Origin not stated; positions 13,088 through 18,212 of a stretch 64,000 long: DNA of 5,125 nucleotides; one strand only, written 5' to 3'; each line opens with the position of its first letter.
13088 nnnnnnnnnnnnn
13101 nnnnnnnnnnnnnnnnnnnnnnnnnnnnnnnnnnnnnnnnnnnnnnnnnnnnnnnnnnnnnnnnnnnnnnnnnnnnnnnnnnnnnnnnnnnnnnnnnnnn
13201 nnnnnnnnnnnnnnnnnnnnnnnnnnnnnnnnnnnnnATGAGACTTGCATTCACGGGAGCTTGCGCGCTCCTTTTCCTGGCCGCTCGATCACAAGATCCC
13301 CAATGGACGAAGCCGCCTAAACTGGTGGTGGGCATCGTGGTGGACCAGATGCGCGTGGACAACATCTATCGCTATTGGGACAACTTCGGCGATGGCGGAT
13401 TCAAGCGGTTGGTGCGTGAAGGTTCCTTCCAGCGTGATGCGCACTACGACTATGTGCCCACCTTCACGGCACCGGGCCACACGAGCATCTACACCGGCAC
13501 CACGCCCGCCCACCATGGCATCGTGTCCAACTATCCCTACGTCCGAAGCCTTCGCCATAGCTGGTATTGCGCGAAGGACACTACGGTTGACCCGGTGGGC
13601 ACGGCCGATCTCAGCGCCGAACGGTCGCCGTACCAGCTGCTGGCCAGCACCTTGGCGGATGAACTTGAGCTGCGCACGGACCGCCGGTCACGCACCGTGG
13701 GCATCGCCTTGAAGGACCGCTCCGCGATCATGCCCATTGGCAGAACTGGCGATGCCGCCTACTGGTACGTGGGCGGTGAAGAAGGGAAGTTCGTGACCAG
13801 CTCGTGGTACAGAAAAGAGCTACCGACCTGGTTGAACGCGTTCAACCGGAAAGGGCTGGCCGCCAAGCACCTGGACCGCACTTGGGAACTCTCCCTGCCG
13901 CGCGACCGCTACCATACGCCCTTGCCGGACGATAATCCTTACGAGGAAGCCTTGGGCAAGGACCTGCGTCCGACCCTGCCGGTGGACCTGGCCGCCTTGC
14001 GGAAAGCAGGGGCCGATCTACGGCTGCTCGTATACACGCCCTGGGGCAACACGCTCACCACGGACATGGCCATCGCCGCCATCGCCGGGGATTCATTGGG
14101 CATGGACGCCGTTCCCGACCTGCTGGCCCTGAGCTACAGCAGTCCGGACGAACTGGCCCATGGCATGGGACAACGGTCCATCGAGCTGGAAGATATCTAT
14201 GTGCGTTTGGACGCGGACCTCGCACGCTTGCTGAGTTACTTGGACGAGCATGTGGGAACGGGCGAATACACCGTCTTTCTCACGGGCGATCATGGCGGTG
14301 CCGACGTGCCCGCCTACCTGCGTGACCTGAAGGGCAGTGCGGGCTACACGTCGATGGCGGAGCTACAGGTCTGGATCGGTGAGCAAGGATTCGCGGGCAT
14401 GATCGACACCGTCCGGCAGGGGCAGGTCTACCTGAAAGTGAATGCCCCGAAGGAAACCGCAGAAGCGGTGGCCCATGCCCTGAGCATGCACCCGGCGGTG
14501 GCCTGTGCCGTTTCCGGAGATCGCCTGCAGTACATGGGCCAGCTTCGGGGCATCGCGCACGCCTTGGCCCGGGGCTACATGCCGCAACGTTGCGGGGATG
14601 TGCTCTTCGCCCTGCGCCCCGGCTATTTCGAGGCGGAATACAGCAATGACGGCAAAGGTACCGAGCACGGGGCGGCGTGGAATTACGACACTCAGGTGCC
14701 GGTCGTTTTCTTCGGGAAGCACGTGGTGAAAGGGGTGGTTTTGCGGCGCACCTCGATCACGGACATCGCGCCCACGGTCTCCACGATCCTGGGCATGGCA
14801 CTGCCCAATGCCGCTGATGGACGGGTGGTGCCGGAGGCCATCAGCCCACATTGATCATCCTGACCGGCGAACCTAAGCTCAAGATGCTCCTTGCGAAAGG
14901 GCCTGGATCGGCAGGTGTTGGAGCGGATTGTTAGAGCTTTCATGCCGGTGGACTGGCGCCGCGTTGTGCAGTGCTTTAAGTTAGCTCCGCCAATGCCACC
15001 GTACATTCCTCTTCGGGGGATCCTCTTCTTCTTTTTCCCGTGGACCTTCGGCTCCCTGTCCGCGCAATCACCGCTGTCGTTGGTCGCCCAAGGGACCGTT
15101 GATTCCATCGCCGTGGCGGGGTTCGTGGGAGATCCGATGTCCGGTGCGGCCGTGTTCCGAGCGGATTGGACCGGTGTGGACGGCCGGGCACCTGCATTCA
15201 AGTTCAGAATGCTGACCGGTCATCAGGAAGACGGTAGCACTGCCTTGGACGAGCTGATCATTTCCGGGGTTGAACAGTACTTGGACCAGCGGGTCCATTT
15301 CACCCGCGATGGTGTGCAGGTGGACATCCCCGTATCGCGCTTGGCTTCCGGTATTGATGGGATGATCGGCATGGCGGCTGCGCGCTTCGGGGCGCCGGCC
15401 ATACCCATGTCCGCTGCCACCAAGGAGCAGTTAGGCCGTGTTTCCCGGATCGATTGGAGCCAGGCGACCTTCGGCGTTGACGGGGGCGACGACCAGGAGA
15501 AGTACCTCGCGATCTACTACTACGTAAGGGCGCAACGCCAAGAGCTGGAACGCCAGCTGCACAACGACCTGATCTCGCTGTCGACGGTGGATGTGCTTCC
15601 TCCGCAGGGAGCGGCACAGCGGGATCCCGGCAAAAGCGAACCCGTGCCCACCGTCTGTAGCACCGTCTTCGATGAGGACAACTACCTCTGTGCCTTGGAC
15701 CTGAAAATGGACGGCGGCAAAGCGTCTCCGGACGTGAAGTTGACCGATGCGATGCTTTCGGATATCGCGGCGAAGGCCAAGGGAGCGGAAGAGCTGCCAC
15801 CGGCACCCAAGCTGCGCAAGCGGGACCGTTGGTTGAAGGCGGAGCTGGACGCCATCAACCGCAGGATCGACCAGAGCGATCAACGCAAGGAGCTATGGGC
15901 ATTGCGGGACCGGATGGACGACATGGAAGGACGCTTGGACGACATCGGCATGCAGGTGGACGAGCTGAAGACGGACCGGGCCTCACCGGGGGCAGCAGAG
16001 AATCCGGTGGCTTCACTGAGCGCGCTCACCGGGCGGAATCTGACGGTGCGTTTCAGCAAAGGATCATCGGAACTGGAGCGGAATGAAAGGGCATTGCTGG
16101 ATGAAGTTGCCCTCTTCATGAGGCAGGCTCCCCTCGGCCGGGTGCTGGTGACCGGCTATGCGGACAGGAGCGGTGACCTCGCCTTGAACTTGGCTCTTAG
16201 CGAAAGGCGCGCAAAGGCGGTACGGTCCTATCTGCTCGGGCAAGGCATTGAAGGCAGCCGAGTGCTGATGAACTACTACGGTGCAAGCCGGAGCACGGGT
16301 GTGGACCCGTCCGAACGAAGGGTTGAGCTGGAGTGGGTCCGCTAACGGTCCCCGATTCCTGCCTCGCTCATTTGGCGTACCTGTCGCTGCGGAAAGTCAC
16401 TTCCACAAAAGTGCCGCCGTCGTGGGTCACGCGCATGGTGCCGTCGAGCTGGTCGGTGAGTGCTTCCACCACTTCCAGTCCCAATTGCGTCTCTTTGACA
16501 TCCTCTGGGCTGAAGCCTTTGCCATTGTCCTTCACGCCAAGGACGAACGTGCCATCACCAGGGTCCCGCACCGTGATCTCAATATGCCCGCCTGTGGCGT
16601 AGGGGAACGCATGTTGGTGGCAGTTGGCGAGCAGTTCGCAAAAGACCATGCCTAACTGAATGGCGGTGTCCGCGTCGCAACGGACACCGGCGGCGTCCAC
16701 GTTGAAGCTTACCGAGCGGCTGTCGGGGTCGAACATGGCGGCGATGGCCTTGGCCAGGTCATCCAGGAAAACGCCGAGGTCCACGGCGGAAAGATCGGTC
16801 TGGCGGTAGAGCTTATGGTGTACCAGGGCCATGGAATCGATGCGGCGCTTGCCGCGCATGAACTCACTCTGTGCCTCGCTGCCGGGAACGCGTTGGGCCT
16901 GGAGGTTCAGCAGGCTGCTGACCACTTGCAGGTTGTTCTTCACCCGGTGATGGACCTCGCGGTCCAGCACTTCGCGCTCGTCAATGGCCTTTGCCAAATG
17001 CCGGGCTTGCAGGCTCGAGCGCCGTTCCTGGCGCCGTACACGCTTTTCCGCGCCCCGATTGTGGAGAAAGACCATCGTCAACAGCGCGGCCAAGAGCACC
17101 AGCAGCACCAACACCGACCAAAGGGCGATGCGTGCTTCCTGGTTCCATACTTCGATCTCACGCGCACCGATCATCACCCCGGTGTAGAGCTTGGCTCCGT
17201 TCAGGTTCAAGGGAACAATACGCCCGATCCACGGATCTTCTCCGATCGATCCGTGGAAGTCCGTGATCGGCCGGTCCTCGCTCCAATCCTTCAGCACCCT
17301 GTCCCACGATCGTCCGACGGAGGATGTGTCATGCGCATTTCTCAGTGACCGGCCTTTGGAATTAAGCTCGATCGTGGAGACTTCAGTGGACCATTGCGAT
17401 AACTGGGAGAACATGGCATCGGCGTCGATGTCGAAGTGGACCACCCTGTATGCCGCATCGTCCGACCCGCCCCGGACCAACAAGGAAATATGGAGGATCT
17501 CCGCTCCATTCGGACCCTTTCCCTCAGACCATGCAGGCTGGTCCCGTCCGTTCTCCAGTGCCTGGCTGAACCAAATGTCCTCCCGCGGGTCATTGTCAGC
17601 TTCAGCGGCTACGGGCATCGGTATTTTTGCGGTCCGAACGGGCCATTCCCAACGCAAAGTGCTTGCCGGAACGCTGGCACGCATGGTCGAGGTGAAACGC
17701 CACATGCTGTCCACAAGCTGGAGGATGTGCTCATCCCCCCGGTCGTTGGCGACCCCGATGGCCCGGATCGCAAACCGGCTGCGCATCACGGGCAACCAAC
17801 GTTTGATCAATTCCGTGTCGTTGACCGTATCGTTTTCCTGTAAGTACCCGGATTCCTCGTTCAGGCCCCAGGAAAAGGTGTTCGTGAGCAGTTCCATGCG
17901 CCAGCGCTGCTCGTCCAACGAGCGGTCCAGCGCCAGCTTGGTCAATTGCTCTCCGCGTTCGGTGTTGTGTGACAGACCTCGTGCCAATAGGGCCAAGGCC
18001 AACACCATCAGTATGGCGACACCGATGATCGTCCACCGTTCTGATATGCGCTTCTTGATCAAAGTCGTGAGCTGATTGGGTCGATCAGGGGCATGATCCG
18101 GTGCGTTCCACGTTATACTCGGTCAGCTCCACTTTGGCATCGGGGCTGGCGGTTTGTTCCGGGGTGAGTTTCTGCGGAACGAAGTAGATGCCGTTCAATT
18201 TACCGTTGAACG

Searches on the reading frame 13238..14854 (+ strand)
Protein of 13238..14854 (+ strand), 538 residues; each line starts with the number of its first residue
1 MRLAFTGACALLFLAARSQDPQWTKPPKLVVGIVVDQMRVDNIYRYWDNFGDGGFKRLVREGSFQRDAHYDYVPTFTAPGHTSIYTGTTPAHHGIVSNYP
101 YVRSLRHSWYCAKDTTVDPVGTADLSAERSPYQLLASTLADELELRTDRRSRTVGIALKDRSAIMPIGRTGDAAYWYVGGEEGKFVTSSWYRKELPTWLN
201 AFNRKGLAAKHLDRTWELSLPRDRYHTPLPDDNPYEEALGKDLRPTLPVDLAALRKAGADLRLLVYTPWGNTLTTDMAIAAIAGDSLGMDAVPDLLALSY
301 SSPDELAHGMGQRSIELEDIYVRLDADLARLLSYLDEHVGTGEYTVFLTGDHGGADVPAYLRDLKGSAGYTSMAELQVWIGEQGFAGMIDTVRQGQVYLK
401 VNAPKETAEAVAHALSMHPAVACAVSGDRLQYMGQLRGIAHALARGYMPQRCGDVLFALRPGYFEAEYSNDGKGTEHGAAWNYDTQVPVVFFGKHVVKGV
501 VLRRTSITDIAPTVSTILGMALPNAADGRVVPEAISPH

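Call 54: search_protein_families(library=pfam, proteins=[window:13238-14854:+], max_evalue=0.00001)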
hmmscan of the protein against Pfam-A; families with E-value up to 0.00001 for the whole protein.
window:13238-14854:+ (538 aa): 2 families
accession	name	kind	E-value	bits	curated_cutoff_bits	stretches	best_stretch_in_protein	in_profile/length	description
PF01663.27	Phosphodiest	-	3.8e-38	132.4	23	1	30-478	1-340/342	Type I phosphodiesterase / nucleotide pyrophosphatase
PF00884.28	Sulfatase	-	7.4e-06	25.9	25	0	468-519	248-300/301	Sulfatase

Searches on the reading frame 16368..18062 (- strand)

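Call 54: search_protein_families(library=pfam, proteins=[window:16368-18062:-], max_evalue=0.00001)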
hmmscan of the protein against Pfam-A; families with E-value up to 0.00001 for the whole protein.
window:16368-18062:- (564 aa): 4 families
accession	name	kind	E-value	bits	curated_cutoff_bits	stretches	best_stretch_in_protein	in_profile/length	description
PF07568.18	HisKA_2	-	1.4e-24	86.4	22.3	1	369-442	1-74/76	Histidine kinase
PF02518.31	HATPase_c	-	1.2e-11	45.4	26.4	1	468-558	4-108/111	Histidine kinase-, DNA gyrase B-, and HSP90-like ATPase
PF13581.12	HATPase_c_2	-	6.7e-10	39.5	27.4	1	457-555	19-125/127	Histidine kinase-like ATPase domain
PF07536.20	HWE_HK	-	1.2e-06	29.6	22.8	1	369-432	1-61/83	HWE histidine kinase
